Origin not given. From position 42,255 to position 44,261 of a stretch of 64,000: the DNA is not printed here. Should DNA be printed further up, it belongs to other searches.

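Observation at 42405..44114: Uncharacterised 569-aa Rossmann-like protein translationally coupled to rluB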

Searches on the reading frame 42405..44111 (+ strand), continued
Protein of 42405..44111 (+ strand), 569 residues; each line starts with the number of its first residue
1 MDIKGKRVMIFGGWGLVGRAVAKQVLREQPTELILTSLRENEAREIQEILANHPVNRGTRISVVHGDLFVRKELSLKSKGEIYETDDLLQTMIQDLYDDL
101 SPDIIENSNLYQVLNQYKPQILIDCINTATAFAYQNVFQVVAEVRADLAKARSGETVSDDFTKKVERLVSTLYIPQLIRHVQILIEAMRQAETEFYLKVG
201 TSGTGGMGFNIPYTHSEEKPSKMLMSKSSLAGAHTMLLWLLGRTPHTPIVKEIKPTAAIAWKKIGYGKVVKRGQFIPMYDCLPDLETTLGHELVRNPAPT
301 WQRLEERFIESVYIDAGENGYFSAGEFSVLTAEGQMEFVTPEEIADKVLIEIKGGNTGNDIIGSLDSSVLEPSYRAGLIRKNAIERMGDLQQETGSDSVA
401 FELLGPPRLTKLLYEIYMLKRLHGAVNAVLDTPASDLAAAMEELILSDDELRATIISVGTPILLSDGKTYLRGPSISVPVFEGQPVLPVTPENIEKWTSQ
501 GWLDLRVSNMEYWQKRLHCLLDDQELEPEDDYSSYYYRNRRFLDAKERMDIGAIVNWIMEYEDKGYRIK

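Call 44: find_encoding_contigs(protein=P0272, flank=10000, max_places=1)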
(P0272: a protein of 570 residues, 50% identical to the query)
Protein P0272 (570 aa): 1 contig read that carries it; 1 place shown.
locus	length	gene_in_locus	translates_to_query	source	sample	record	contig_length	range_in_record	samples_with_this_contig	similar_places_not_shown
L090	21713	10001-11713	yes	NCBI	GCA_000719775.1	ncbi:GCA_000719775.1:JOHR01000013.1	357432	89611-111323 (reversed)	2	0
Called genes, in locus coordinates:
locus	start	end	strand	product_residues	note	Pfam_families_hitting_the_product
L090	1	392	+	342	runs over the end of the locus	PF01497:Peripla_BP_2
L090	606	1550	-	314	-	-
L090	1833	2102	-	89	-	PF04149:DUF397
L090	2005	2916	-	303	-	PF01381:HTH_3 (faint), PF13560:HTH_31, PF19054:DUF5753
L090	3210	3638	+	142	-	PF13581:HATPase_c_2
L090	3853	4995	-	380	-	PF07995:GSDH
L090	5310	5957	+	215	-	PF14016:DUF4232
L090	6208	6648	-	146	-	PF00239:Resolvase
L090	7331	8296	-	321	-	PF00579:tRNA-synt_1b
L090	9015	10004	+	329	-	PF13489:Methyltransf_23, PF08241:Methyltransf_11, PF08242:Methyltransf_12 (weak), PF13649:Methyltransf_25, PF13847:Methyltransf_31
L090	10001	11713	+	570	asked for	PF27054:Beta_methylindole_red_C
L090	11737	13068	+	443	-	PF00501:AMP-binding (weak)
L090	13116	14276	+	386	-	PF00155:Aminotran_1_2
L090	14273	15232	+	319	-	PF00389:2-Hacid_dh, PF02826:2-Hacid_dh_C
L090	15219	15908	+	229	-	-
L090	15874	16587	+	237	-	PF08241:Methyltransf_11, PF08242:Methyltransf_12 (weak), PF13649:Methyltransf_25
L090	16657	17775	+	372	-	PF00155:Aminotran_1_2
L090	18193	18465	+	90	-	PF00589:Phage_integrase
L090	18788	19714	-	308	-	PF00149:Metallophos, PF12850:Metallophos_2 (faint)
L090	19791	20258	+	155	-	PF09424:YqeY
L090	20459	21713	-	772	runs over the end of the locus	PF00912:Transgly, PF00905:Transpeptidase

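Call 45: find_encoding_contigs(protein=P0264, flank=10000, max_places=1)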
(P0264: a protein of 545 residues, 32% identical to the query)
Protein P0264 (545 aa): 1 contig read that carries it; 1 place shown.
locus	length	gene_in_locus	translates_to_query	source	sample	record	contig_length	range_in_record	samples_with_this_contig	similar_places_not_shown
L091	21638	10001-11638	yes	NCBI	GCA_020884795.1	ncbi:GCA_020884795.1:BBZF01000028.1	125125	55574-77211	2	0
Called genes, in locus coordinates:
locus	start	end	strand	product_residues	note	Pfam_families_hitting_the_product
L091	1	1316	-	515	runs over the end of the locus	-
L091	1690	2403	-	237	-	-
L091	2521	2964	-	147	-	PF16259:DUF4913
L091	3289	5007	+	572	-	PF12708:Pect-lyase_RHGA_epim (weak), PF05048:NosD, PF13229:Beta_helix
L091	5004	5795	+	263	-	PF01226:Form_Nir_trans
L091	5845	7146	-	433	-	PF05977:MFS_3, PF07690:MFS_1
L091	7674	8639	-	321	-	PF00579:tRNA-synt_1b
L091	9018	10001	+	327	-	PF13489:Methyltransf_23 (weak), PF08241:Methyltransf_11, PF08242:Methyltransf_12 (weak), PF13649:Methyltransf_25, PF13847:Methyltransf_31 (weak)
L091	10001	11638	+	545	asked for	PF27054:Beta_methylindole_red_C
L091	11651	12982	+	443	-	-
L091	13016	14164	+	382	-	PF00155:Aminotran_1_2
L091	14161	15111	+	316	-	PF00389:2-Hacid_dh, PF02826:2-Hacid_dh_C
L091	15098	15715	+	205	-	-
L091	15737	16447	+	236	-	PF13489:Methyltransf_23 (weak), PF13847:Methyltransf_31, PF08241:Methyltransf_11, PF08242:Methyltransf_12 (faint), PF13649:Methyltransf_25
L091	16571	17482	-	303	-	-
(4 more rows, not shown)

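Call 52: list_cluster_members(proteins=[P0150, P0154, P0157, P0162, P0172, P0183, P0188, P0202, P0211, P0240])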
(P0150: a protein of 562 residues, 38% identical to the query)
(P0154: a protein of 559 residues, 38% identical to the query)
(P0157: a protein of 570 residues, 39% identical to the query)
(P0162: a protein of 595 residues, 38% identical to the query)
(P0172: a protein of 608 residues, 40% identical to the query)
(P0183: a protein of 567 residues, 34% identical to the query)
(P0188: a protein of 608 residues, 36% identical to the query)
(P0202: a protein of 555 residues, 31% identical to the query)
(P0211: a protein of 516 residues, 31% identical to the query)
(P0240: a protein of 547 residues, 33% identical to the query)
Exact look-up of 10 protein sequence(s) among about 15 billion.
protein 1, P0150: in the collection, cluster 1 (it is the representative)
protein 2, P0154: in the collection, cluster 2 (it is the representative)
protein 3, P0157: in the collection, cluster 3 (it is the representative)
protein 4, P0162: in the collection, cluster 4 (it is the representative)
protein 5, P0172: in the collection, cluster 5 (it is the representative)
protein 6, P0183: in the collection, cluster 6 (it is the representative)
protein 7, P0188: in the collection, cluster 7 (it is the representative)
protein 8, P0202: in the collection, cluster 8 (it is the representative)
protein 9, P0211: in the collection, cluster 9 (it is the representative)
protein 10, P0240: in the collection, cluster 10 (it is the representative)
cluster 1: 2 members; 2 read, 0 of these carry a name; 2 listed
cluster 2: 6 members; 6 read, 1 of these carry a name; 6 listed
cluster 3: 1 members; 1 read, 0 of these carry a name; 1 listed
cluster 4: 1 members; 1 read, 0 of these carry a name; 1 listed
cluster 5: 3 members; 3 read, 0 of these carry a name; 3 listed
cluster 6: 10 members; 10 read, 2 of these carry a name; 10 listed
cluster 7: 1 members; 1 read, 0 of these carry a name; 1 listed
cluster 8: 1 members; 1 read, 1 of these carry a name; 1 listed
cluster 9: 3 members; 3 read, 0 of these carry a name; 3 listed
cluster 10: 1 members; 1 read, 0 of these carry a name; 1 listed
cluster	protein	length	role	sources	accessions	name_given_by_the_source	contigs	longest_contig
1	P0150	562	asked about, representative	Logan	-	-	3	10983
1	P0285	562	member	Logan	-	-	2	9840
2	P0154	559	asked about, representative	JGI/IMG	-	-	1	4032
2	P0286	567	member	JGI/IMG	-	hypothetical protein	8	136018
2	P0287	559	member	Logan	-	-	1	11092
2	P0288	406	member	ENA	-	-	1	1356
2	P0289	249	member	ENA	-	-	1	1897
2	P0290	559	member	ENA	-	-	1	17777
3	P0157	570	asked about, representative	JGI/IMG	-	-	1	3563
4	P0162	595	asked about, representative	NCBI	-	-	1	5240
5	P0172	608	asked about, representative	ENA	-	-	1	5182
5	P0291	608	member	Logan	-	-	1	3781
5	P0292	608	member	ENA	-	-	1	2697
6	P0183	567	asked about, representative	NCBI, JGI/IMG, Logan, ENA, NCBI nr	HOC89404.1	MAG TPA: hypothetical protein PKI90_07640 [bacterium] | hypothetical protein [bacterium]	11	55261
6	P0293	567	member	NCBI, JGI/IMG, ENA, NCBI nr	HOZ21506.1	MAG TPA: hypothetical protein PLO28_06980 [bacterium] | hypothetical protein [bacterium]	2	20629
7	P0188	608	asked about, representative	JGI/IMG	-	-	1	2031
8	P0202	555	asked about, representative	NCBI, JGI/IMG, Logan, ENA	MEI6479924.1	MAG: hypothetical protein WCO12_00155 [bacterium]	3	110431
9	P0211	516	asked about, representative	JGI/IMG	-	-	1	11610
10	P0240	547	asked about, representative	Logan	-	-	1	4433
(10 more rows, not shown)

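Call 53: find_encoding_contigs(protein=P0275, flank=8000, max_places=1)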
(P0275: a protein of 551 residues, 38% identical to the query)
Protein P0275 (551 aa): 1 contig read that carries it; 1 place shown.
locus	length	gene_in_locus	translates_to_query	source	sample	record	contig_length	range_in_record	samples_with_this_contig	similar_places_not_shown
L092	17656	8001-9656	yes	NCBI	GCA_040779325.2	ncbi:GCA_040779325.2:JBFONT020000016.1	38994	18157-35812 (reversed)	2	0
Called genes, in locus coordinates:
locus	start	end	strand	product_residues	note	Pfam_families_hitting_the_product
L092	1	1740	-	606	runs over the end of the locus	PF07693:KAP_NTPase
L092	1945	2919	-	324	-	PF02899:Phage_int_SAM_1, PF13495:Phage_int_SAM_4 (faint), PF00589:Phage_integrase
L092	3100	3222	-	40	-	-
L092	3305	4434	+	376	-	PF01527:HTH_Tnp_1, PF13276:HTH_21, PF00665:rve, PF13683:rve_3 (weak), PF13333:rve_2 (weak)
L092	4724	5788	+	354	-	PF00579:tRNA-synt_1b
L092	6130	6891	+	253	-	PF03472:Autoind_bind, PF00196:GerE, PF08281:Sigma70_r4_2 (weak)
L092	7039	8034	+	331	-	PF13489:Methyltransf_23 (faint), PF13847:Methyltransf_31, PF13649:Methyltransf_25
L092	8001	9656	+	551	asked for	PF27054:Beta_methylindole_red_C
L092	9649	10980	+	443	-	-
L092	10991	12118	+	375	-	PF00155:Aminotran_1_2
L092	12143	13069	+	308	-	PF00389:2-Hacid_dh, PF02826:2-Hacid_dh_C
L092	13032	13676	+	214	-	-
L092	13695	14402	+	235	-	PF05175:MTS (weak), PF08003:Methyltransf_9, PF13489:Methyltransf_23, PF13847:Methyltransf_31, PF08241:Methyltransf_11, PF08242:Methyltransf_12, PF13649:Methyltransf_25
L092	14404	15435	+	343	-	PF00155:Aminotran_1_2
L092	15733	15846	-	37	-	PF00080:Sod_Cu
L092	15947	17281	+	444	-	-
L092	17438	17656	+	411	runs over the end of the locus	PF13503:DUF4123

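Call 54: find_encoding_contigs(protein=P0282, flank=8000, max_places=1)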
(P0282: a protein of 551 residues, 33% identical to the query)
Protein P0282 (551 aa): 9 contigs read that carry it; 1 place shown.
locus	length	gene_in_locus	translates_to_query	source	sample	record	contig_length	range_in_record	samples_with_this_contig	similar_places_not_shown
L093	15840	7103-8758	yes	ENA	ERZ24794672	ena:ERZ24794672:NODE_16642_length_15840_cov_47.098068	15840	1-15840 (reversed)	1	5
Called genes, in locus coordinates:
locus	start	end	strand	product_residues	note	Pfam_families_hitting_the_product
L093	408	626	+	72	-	PF14076:DUF4258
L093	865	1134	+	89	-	-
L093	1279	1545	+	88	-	PF15919:HicB_lk_antitox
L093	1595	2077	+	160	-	PF01799:Fer2_2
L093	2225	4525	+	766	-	PF01315:Ald_Xan_dh_C, PF02738:MoCoBD_1, PF20256:MoCoBD_2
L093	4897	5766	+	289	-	PF00941:FAD_binding_5, PF03450:CO_deh_flav_C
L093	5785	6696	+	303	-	-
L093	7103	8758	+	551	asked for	PF27054:Beta_methylindole_red_C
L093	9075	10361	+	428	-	PF04015:DUF362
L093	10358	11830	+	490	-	PF01839:FG-GAP (weak), PF13517:FG-GAP_3 (faint), PF01839:FG-GAP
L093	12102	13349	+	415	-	PF00108:Thiolase_N, PF02803:Thiolase_C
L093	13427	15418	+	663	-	PF00378:ECH_1, PF16113:ECH_2 (weak)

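Call 55: find_encoding_contigs(protein=P0280, flank=8000, max_places=1)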
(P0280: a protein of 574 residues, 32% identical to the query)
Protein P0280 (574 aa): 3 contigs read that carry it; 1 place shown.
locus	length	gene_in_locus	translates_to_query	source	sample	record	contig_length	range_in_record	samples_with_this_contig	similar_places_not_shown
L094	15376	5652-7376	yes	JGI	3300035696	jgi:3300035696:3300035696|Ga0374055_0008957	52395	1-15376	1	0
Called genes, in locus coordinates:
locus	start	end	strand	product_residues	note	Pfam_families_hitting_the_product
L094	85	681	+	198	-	-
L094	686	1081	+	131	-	-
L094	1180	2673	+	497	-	PF13306:LRR_5, PF13855:LRR_8 (faint), PF13306:LRR_5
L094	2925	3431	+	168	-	PF25390:WD40_RLD, PF13540:RCC1_2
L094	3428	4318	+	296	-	PF13540:RCC1_2, PF25384:Alsin_RLD (faint), PF25390:WD40_RLD, PF13540:RCC1_2, PF00415:RCC1, PF13540:RCC1_2, PF00415:RCC1 (weak), PF13540:RCC1_2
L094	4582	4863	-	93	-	-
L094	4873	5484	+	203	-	-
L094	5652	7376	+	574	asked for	PF27054:Beta_methylindole_red_C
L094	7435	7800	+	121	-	-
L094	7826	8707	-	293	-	PF24827:AstE_AspA_cat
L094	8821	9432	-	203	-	PF00300:His_Phos_1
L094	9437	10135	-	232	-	PF00583:Acetyltransf_1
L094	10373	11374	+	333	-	PF00579:tRNA-synt_1b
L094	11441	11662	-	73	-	-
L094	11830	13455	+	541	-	PF07963:N_methyl (weak)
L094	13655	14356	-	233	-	-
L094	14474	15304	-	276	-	-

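Call 59: find_related_loci(query=A3, collection=metagenome_contigs, flank=8000)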
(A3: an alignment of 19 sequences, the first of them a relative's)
Query A3 (559 aa) in metagenome_contigs; peptide patterns used: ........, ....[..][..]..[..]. (x = any residue, [..] = any of these).
600 stretches matched a pattern (row limit reached: there are more); 443 encode a relative of the query (tblastn E <= 1e-3); the best 80 are kept; 80 distinct loci.
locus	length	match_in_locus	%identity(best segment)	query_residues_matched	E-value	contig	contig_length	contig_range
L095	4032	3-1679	100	1-559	0e+0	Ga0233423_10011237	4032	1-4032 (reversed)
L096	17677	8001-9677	81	1-559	0e+0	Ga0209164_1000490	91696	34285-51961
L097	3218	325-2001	81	1-559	0e+0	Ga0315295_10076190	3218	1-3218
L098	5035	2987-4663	77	1-559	0e+0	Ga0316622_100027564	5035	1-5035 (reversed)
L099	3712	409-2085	74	1-559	0e+0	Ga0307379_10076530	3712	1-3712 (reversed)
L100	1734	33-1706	68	1-559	0e+0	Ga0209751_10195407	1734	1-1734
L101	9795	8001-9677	67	1-559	0e+0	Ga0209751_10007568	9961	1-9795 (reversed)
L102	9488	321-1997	69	1-559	0e+0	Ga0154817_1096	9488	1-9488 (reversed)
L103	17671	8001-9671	67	3-559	0e+0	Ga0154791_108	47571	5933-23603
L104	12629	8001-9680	65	1-559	0e+0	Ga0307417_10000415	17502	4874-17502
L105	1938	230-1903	64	1-559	0e+0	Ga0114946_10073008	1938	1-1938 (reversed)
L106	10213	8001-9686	61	1-559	0e+0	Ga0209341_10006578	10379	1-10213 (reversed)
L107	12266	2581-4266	62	1-559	0e+0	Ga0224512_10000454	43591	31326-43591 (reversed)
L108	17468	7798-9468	61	3-559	0e+0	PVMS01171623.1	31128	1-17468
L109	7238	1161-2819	62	3-559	0e+0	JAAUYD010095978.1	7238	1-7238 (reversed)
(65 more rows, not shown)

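Call 63: search_solved_structures(query=A2, max_evalue=1, show_alignments=0)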
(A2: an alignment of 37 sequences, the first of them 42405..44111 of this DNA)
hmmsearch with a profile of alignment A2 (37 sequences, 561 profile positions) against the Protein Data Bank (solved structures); distinct sequences matched with E-value up to 1: 113 (the best 60 are shown).
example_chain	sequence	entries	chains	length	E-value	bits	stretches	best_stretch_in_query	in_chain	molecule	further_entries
3pvz_A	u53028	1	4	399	3e-07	32.6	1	4-55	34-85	UDP-N-acetylglucosamine 4,6-dehydratase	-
6bwc_A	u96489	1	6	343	0.00013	24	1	3-67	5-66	Polysaccharide biosynthesis protein CapD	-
2z5l_A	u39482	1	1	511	0.00019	23.4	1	6-77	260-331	Tylactone synthase starter module and modules 1 & 2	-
5bjx_A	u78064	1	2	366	0.00044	22.2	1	4-61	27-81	WlaL protein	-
5bju_A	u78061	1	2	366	0.00053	21.9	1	4-55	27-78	WlaL protein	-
5bjv_A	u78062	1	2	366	0.00054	21.9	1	4-55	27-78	WlaL protein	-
5bjw_A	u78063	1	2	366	0.0006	21.8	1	4-54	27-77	WlaL protein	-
5bjy_A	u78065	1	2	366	0.00063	21.7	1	4-52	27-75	WlaL protein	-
3vpx_A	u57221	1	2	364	0.00079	21.4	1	4-129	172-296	Leucine dehydrogenase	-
1gpj_A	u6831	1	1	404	0.00085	21.3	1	4-55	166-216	Glutamyl-tRNA reductase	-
2c20_A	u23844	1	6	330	0.0023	19.9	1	7-117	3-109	UDP-GLUCOSE 4-EPIMERASE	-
2c07_A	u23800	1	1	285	0.0023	19.8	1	5-92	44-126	3-OXOACYL-(ACYL-CARRIER PROTEIN) REDUCTASE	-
6acf_A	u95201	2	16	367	0.0025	19.7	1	4-148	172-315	Leucine dehydrogenase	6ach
21gq_C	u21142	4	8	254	0.0025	19.7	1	6-53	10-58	Decaprenylphosphoryl-2-keto-beta-D-erythro-pentose reductase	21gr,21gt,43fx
9rl0_E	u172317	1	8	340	0.0036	19.2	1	7-122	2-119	CDP-tyvelose 2-epimerase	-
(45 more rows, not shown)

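Call 64: search_protein_families(library=pfam, alignment_id=A2, max_evalue=0.01)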
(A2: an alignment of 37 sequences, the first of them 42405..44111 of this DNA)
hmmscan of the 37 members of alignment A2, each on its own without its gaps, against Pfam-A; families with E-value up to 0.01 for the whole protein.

A. member 1, window:42405-44111:+ (569 aa): 2 families
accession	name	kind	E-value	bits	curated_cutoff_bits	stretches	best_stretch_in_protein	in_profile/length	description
PF02719.21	Polysacc_synt_2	-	0.00039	20.1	20.2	1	8-68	1-63/293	Polysaccharide biosynthesis protein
PF08659.16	KR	-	0.0034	17.8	22.6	1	8-73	3-67/180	KR domain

B. families by the number of members that match (of 37 scanned): 12 families
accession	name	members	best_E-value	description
PF01370.27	Epimerase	8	5.1e-05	NAD dependent epimerase/dehydratase family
PF08659.16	KR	8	0.00015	KR domain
PF02719.21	Polysacc_synt_2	7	6.9e-05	Polysaccharide biosynthesis protein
PF02826.25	2-Hacid_dh_C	3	1.9e-05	D-isomer specific 2-hydroxyacid dehydrogenase, NAD binding domain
PF03807.23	F420_oxidored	3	0.0016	NADP oxidoreductase coenzyme F420-dependent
PF03435.24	Sacchrp_dh_NADP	3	0.0025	Saccharopine dehydrogenase NADP binding domain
PF01488.26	Shikimate_DH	2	0.00047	Shikimate / quinate 5-dehydrogenase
PF16363.11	GDP_Man_Dehyd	2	0.0044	GDP-mannose 4,6 dehydratase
PF01118.30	Semialdhyde_dh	1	0.00033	Semialdehyde dehydrogenase, NAD binding domain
PF00106.31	adh_short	1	0.0025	short chain dehydrogenase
PF04321.23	RmlD_sub_bind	1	0.0028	RmlD substrate binding domain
PF00670.27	AdoHcyase_NAD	1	0.0032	S-adenosyl-L-homocysteine hydrolase, NAD binding domain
